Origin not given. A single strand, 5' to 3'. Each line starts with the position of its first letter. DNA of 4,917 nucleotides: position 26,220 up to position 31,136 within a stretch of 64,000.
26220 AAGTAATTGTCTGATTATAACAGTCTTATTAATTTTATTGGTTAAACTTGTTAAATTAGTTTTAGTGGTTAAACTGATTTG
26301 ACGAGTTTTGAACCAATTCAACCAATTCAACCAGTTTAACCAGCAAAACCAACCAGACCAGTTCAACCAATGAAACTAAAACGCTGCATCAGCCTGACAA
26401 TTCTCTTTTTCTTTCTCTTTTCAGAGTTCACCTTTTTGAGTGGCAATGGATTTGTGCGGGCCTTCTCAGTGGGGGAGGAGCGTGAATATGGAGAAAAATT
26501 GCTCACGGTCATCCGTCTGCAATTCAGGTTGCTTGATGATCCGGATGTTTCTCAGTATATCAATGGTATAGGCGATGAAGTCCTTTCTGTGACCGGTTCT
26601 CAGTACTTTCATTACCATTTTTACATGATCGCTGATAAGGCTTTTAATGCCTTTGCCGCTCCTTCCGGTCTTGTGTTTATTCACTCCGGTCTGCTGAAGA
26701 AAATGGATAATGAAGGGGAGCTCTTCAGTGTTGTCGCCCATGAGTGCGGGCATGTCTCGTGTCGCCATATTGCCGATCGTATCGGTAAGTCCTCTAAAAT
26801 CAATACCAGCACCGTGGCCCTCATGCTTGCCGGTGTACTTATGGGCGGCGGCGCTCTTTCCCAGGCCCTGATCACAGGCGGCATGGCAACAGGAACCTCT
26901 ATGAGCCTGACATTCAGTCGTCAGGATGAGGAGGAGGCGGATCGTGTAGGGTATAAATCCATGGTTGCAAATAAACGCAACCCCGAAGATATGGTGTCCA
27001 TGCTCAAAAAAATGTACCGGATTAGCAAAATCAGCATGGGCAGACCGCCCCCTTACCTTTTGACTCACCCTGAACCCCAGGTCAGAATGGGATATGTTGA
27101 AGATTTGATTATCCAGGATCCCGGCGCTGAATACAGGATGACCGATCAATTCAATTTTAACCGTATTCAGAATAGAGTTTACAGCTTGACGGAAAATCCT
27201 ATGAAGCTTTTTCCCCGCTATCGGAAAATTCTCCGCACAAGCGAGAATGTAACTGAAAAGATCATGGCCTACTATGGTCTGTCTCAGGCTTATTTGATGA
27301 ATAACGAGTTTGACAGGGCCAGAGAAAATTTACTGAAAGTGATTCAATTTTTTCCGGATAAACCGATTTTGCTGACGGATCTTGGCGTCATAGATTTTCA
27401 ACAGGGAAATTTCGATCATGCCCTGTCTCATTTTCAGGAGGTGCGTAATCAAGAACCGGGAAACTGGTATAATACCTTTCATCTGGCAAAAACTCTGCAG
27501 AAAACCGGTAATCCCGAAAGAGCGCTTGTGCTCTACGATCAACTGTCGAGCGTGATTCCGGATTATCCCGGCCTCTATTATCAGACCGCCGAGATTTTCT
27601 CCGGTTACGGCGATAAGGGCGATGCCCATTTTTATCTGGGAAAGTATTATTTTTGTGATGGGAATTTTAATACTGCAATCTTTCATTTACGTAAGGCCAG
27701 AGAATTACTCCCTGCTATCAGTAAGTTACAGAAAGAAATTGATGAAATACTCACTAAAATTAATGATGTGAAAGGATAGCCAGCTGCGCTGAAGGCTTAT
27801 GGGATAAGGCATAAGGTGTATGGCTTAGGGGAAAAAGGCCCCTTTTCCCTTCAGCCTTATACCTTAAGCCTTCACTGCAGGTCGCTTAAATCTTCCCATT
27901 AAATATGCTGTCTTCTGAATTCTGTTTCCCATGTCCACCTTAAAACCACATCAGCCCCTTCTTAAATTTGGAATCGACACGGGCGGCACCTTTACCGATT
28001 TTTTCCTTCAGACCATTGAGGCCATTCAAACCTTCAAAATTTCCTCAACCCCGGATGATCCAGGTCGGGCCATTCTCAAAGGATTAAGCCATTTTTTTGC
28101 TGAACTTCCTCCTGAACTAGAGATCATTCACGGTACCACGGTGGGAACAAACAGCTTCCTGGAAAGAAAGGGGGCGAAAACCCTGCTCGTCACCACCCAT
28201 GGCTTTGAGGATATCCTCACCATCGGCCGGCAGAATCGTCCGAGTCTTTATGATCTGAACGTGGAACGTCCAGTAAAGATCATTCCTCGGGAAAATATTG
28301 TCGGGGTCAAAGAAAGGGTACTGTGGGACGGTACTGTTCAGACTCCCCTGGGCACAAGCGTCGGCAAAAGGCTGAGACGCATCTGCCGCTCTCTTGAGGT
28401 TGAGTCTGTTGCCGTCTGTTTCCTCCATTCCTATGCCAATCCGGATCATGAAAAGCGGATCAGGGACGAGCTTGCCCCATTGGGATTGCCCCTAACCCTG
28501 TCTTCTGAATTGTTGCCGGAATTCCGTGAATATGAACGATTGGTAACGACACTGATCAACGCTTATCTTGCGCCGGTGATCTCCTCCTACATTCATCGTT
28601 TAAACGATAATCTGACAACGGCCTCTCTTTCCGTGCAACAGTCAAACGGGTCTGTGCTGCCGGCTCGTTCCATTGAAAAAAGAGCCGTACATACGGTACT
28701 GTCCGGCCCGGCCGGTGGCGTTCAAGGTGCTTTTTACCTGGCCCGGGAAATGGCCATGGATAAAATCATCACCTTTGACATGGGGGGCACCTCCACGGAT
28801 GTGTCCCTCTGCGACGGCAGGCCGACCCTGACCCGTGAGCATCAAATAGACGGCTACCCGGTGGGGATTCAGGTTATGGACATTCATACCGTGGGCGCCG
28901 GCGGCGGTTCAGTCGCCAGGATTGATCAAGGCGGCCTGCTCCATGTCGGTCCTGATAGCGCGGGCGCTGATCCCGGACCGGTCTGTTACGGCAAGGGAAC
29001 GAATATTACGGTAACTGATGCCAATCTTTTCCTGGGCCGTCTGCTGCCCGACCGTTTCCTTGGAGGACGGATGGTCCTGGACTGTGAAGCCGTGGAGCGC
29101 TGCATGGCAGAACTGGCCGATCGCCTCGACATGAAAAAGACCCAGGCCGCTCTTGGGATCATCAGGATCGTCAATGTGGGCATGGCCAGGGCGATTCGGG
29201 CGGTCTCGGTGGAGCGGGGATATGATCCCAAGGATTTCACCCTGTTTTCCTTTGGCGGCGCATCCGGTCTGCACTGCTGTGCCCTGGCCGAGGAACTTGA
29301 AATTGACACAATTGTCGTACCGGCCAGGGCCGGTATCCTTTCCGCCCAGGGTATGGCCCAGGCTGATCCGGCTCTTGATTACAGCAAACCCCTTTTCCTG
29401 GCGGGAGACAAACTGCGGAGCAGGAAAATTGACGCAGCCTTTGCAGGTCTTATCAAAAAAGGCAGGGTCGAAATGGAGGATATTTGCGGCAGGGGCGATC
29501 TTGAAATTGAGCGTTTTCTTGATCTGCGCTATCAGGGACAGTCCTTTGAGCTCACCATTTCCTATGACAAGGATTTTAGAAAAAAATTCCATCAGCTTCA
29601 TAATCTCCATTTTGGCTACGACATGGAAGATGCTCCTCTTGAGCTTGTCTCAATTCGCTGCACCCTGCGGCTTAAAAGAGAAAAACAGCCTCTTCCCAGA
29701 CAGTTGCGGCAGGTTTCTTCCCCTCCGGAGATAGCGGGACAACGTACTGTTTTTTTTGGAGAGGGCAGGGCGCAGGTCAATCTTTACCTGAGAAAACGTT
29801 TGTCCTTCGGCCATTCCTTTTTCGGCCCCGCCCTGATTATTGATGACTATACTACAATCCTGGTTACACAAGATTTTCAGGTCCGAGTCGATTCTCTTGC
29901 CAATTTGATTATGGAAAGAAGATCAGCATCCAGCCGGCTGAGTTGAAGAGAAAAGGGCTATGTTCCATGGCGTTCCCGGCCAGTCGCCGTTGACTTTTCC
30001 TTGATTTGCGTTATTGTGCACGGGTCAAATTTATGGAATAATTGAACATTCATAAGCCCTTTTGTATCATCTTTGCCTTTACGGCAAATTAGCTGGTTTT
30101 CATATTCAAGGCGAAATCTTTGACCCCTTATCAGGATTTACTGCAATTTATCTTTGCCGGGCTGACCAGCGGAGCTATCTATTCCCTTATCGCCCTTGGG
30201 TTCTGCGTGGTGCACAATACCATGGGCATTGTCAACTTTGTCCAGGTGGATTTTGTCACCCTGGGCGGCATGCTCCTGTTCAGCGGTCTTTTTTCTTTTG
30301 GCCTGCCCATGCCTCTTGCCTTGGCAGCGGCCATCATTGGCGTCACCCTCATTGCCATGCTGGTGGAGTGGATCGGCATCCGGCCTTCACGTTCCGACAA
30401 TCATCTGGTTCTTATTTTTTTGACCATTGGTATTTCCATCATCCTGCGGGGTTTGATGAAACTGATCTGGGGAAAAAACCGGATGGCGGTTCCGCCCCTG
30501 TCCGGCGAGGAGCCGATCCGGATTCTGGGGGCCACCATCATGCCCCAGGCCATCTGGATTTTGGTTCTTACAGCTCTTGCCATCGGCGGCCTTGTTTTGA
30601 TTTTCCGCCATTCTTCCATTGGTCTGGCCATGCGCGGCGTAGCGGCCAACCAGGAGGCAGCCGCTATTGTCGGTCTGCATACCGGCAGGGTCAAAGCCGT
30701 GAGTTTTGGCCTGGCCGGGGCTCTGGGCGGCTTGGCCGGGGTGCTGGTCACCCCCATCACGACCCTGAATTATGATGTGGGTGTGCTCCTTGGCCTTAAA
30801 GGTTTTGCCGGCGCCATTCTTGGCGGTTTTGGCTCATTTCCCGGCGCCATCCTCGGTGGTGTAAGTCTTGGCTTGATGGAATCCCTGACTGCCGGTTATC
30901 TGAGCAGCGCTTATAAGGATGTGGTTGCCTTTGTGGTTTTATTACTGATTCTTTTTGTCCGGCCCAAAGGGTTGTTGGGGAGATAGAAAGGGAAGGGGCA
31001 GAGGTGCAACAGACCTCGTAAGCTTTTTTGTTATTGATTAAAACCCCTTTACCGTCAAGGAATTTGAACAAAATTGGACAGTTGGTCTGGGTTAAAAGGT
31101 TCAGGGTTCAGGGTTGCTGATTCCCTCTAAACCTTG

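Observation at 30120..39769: Transporter and enzyme genes interleaved, with the LivF ATPase translationally fused to an arylacetate-CoA ligase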

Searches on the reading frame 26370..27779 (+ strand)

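Call 3: search_protein_families(library=pfam, proteins=[window:26370-27779:+])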
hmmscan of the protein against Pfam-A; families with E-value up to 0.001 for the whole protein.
window:26370-27779:+ (469 aa): 16 families
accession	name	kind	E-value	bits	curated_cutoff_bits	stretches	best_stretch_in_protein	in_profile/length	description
PF01435.24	Peptidase_M48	-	2.2e-27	96.5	20.3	1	62-242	5-181/186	Peptidase family M48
PF07719.23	TPR_2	-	5e-20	70.4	27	1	418-448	2-32/34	Tetratricopeptide repeat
PF00515.34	TPR_1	-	1.3e-12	47.4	27.8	0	418-448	2-32/34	Tetratricopeptide repeat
PF13428.12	TPR_14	-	1.6e-12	47.2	23.5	0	300-339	3-42/44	Tetratricopeptide repeat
PF14559.12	TPR_19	-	4.1e-12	46.7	25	1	343-399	2-58/68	Tetratricopeptide repeat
PF13424.12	TPR_12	-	6.9e-12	45.8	30.1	0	334-358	47-71/77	Tetratricopeptide repeat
PF13174.12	TPR_6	-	6.1e-08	33.3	26.3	0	300-330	2-32/33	Tetratricopeptide repeat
PF13374.12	TPR_10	-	3.5e-07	30.5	27.5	0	335-358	5-28/42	Tetratricopeptide repeat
PF13431.12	TPR_17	-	4.8e-07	30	24.4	0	300-319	15-34/34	Tetratricopeptide repeat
PF12895.13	ANAPC3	-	1e-06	29.3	27.2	0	344-392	1-49/82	Anaphase-promoting complex, cyclosome, subunit 3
PF13414.12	TPR_11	-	2.6e-06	27.5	26.8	0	307-346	3-42/42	TPR repeat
PF13371.12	TPR_9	-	6.2e-06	26.6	35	1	305-357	2-54/73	Tetratricopeptide repeat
PF13432.12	TPR_16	-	1.1e-05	26.3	32.7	0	337-390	2-55/65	Tetratricopeptide repeat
PF13181.12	TPR_8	-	1.9e-05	24.9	25.7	0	300-330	3-33/34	Tetratricopeptide repeat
PF25064.1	ARM_TT21_5th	-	0.00049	20.8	27.8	0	341-394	10-63/117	TT21 fifth ARM repeats domain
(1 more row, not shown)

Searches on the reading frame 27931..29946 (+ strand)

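Call 3: search_protein_families(library=pfam, proteins=[window:27931-29946:+])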
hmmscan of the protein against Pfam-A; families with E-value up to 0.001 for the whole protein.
window:27931-29946:+ (671 aa): 3 families
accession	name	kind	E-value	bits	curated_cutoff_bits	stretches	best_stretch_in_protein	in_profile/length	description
PF01968.24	Hydantoinase_A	-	1.5e-94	316.9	22.9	1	203-481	1-288/291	Hydantoinase/oxoprolinase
PF05378.19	Hydant_A_N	-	2.1e-45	155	25.2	1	12-180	1-171/176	Hydantoinase/oxoprolinase N-terminal region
PF19278.4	Hydant_A_C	-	2.7e-06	27.4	21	1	585-655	112-184/193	Hydantoinase/oxoprolinase C-terminal domain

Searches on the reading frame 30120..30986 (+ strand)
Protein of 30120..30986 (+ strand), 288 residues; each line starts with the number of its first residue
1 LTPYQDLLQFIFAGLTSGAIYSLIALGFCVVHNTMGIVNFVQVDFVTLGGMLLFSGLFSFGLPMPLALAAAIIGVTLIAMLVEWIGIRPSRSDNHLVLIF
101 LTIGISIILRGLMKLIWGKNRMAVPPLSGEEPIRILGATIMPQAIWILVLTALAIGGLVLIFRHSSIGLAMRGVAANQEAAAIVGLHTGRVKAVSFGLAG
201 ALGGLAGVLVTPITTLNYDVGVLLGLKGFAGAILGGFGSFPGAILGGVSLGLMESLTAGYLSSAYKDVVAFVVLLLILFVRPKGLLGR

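Call 3: search_protein_families(library=pfam, proteins=[window:30120-30986:+])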
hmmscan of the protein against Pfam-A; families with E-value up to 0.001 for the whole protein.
window:30120-30986:+ (288 aa): 1 family
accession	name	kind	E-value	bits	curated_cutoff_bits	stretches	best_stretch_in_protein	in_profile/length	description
PF02653.21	BPD_transp_2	-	4.5e-34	118.3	26.8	1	11-278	2-269/269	Branched-chain amino acid transport system / permease component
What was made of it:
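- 30120..30986 (+): livH-type permease (288 aa, TTG start). BPD_transp_2 at 4.5e-34 (call 3).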

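Call 14: search_protein_families(library=ncbifam, proteins=[window:30120-30986:+])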
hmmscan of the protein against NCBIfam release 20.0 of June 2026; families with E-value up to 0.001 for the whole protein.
window:30120-30986:+ (288 aa): 3 families
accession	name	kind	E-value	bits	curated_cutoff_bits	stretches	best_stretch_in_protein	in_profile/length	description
NF008011.0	PRK10740.1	equivalog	3.1e-42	145.3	379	1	7-288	8-302/308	high-affinity branched-chain amino acid ABC transporter permease LivH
TIGR03409.1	urea_trans_UrtB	equivalog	1.8e-33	116.4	250.3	1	10-286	3-286/291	urea ABC transporter permease subunit UrtB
TIGR03622.1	urea_t_UrtB_arc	equivalog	7.1e-16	58.3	374.25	1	15-287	8-278/284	urea ABC transporter, permease protein UrtB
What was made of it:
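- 30120..30986 (+): Best NCBIfam match is LivH, but below the equivalog cut-off (call 14).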
